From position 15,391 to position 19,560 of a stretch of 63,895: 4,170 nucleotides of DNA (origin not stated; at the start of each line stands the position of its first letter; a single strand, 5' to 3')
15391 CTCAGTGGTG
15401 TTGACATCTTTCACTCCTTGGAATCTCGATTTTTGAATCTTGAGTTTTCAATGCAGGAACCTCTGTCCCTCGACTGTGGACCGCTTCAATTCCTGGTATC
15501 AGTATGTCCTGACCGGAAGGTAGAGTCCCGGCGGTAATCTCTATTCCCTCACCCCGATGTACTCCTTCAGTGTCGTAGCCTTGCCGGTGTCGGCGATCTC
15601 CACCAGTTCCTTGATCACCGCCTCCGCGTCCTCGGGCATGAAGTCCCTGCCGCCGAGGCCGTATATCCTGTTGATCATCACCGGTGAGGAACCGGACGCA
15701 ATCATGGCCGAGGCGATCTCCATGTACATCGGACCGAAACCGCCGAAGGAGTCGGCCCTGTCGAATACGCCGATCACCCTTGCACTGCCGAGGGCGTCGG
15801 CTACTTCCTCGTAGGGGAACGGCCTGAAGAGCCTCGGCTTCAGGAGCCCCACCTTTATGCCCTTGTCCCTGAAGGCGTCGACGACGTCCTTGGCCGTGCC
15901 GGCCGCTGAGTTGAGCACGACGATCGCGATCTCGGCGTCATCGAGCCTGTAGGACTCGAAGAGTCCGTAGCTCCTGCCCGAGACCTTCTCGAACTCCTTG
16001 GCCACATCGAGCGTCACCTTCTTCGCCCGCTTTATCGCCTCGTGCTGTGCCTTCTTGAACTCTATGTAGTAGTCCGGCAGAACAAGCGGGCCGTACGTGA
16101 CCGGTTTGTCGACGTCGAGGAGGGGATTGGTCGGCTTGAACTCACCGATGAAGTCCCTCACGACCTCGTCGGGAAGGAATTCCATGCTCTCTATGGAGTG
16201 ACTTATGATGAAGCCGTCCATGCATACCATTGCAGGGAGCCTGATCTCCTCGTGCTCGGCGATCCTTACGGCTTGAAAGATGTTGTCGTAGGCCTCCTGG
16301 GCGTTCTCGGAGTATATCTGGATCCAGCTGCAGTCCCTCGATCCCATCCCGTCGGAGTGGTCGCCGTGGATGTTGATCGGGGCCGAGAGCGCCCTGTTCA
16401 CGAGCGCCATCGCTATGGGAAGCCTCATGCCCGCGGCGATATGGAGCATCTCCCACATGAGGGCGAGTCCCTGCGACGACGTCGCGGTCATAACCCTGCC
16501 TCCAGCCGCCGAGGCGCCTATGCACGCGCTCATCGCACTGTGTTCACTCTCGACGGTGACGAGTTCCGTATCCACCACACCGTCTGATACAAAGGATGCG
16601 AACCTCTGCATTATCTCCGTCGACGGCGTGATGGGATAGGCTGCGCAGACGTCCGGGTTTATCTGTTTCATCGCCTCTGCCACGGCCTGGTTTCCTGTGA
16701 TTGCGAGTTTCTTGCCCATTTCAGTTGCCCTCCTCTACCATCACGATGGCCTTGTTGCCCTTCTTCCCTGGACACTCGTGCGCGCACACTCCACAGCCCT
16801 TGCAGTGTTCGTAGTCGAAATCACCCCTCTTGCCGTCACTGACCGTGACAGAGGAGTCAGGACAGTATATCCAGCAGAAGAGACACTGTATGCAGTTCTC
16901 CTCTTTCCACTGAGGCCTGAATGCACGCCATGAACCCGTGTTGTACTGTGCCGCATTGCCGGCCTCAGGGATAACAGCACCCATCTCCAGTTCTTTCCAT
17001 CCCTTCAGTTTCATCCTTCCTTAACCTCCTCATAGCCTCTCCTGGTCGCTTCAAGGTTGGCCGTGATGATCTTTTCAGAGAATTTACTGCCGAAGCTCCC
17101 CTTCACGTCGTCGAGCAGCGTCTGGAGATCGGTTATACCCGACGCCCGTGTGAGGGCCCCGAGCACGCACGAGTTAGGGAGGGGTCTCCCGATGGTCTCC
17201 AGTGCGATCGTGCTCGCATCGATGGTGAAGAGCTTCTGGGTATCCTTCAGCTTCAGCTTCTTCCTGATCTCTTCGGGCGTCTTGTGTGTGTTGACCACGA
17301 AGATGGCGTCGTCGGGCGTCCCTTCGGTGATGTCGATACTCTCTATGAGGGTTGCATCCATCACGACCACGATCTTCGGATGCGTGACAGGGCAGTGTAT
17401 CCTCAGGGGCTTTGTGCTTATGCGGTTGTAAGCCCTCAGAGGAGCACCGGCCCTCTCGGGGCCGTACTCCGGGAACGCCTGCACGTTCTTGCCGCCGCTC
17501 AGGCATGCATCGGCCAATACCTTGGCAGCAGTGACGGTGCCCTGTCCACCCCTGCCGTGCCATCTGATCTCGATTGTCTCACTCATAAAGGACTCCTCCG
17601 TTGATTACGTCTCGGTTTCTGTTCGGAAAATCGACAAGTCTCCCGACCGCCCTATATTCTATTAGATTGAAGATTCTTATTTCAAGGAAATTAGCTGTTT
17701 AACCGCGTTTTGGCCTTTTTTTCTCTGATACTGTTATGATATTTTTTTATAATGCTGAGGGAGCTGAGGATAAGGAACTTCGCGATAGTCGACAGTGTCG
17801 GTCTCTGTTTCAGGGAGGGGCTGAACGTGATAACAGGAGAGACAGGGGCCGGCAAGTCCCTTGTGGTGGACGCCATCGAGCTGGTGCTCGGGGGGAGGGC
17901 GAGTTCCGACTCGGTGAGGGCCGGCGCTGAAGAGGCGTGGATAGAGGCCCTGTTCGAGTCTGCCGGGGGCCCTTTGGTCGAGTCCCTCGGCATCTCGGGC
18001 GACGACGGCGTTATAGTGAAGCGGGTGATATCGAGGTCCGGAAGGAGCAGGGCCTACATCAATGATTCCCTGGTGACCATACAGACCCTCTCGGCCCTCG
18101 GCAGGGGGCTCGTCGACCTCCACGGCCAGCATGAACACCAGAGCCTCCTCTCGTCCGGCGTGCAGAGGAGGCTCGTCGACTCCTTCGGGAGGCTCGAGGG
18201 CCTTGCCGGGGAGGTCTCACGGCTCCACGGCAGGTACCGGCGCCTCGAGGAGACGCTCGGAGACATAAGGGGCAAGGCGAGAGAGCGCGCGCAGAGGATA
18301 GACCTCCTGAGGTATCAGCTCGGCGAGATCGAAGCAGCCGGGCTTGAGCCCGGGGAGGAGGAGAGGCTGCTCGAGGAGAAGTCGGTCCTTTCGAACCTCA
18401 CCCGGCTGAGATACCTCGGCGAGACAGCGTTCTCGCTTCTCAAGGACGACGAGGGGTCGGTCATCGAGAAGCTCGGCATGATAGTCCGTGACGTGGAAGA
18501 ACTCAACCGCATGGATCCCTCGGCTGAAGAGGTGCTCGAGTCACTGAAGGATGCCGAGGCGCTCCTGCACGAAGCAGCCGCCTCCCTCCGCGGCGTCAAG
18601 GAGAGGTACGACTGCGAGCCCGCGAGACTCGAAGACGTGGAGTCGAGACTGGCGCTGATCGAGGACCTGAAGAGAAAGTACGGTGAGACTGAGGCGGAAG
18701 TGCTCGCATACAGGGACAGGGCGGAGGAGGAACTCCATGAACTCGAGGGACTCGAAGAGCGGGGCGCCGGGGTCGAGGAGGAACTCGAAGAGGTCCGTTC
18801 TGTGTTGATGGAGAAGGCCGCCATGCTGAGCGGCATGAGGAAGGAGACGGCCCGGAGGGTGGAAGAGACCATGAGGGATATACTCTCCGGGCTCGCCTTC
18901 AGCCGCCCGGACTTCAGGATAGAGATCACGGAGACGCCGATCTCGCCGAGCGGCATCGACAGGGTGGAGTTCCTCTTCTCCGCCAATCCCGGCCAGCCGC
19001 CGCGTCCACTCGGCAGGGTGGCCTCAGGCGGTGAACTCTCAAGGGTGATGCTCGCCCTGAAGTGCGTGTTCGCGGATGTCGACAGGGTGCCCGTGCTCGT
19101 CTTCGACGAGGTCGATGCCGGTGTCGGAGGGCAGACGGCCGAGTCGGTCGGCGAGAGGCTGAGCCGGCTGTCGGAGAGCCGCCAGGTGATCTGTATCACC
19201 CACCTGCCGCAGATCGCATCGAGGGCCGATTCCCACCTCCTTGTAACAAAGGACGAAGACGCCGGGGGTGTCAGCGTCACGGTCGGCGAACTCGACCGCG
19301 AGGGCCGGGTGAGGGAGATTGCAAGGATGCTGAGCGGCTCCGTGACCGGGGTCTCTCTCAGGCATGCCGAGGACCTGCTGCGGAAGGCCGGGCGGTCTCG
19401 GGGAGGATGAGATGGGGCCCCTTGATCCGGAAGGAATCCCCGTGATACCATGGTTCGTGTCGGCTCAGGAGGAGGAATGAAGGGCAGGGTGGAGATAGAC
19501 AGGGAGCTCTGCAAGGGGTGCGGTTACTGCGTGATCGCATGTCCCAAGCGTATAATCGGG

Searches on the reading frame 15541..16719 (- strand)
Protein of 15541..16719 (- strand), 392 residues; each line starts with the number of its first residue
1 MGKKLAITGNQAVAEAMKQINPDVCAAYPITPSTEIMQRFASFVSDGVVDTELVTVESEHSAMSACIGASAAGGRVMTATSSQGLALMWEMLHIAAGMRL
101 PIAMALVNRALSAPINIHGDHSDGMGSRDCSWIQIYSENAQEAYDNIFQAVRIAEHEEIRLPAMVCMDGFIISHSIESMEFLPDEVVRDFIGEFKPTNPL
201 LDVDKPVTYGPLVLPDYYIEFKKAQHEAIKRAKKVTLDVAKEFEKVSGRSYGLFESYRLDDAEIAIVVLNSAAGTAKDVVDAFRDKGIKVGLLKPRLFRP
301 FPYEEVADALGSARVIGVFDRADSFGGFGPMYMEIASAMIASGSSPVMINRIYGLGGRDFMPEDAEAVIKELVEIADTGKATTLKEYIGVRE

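Call 56: search_protein_families(library=pfam, proteins=[window:15541-16719:-], max_evalue=0.00001)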
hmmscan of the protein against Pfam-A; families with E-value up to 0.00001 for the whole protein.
window:15541-16719:- (392 aa): 2 families
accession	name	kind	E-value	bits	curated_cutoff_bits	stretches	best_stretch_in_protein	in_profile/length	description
PF01855.24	POR_N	-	4.8e-76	255.9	27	1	15-240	1-230/231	Pyruvate flavodoxin/ferredoxin oxidoreductase, thiamine diP-bdg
PF17147.9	PFOR_II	-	6.5e-31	107.1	27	1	262-364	1-101/102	Pyruvate:ferredoxin oxidoreductase core domain II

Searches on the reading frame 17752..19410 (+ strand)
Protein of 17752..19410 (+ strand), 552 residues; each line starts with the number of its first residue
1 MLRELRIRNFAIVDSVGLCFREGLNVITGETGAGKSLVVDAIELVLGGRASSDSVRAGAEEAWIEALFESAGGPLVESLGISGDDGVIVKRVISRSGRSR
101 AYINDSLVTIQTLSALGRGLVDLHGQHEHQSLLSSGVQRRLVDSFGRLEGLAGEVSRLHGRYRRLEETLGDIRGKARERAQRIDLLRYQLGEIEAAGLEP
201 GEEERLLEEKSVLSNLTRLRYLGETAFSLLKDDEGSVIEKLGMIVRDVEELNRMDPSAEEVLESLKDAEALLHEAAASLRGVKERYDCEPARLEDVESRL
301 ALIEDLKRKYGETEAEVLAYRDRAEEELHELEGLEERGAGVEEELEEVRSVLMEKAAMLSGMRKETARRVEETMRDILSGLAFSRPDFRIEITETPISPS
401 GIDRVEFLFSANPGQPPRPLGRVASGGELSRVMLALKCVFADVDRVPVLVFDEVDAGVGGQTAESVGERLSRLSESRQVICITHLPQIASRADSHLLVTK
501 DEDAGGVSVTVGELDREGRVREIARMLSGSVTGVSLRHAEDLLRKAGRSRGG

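Call 56: search_protein_families(library=pfam, proteins=[window:17752-19410:+], max_evalue=0.00001)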
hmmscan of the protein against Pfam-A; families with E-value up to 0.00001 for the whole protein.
window:17752-19410:+ (552 aa): 3 families
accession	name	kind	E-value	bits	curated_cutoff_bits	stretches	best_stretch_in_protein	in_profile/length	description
PF02463.25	SMC_N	-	4.6e-22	79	40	1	1-502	1-215/220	RecF/RecN/SMC N terminal domain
PF13476.12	AAA_23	-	1.7e-11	45.6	27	1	4-162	1-87/201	AAA domain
PF13304.12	AAA_21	-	9.8e-06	26.3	27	0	445-488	259-302/304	AAA domain, putative AbiEii toxin, Type IV TA system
